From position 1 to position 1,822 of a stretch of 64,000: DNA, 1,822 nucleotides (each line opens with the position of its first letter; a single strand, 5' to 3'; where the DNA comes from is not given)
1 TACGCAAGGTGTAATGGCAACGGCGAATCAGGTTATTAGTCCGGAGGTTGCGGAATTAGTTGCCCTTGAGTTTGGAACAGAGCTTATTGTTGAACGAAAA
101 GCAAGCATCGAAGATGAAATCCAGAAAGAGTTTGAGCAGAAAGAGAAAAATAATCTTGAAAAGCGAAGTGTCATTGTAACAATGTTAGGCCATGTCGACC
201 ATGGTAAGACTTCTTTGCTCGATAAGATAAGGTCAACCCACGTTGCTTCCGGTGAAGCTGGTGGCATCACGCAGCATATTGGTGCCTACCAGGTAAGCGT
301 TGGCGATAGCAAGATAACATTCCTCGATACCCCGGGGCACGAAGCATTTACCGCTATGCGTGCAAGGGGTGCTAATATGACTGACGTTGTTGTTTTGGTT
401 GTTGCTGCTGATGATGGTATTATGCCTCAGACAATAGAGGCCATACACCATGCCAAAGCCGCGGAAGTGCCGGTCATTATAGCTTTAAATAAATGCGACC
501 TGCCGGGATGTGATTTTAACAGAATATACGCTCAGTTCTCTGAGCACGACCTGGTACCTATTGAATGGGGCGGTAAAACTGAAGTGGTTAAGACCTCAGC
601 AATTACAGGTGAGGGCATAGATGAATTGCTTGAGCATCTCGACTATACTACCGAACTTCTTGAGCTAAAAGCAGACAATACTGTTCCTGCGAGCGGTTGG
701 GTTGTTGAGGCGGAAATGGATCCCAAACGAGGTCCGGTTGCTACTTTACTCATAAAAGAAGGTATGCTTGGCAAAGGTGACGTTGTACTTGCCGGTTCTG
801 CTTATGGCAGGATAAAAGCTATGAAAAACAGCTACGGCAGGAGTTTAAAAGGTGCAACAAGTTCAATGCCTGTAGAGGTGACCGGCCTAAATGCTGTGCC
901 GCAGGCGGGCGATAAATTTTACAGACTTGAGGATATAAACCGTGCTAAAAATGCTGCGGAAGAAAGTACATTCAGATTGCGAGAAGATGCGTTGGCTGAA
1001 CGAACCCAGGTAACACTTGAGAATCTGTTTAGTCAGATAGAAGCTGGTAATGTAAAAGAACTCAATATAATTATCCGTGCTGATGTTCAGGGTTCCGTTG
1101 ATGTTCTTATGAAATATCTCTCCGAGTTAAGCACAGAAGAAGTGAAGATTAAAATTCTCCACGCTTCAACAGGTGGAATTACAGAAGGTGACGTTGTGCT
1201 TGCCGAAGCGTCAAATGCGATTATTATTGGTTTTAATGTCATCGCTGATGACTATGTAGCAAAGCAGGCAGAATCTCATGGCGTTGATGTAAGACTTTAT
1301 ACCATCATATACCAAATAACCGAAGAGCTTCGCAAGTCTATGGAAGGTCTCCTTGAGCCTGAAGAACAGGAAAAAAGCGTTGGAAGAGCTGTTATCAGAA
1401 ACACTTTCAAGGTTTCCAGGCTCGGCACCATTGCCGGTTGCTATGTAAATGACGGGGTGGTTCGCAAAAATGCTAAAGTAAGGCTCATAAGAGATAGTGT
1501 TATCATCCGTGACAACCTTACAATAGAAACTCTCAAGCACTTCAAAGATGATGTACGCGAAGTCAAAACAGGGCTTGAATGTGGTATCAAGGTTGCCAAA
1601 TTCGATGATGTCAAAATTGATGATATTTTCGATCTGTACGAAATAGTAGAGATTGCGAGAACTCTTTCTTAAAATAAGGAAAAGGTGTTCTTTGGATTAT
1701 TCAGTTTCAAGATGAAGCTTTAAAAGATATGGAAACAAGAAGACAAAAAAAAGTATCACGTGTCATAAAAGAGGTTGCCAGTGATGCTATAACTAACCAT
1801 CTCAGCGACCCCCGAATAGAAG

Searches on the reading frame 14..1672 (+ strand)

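Call 8: search_protein_families(library=pfam, proteins=[window:14-1672:+], max_evalue=0.001)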
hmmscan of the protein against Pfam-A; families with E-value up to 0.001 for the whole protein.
window:14-1672:+ (552 aa): 11 families
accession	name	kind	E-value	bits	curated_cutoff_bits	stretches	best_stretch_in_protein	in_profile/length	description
PF11987.13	IF-2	-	3.8e-38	130.5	27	1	326-439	3-116/117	Translation-initiation factor 2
PF00009.33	GTP_EFTU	-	5.3e-37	127.7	26.5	1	51-211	2-184/188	Elongation factor Tu GTP binding domain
PF22042.2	EF-G_D2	-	2.7e-24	85.5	27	1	225-303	1-82/84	Elongation factor G domain 2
PF01926.29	MMR_HSR1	-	3.1e-11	43.8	21.9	1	55-160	2-113/113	50S ribosome-binding GTPase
PF00025.27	Arf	-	4.5e-10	39.7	22.3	1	47-209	9-170/174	ADP-ribosylation factor family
PF03144.31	GTP_EFTU_D2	-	2e-08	35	30.3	1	471-529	1-60/73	Elongation factor Tu domain 2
PF03193.22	RsgA_GTPase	-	4.9e-06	26.9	30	0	119-214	20-109/174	RsgA GTPase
PF02421.24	FeoB_N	-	8.4e-06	25.8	27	1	55-208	3-155/156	Ferrous iron transport protein B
PF00071.28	Ras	-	1.6e-05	24.9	21.6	1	56-208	3-155/162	Ras family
PF08477.19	Roc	-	0.0002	22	27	1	55-162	2-119/119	Ras of Complex, Roc, domain of DAPkinase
PF03308.22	MeaB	-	0.00026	20.5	23.1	1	120-216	144-238/273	Methylmalonyl Co-A mutase-associated GTPase MeaB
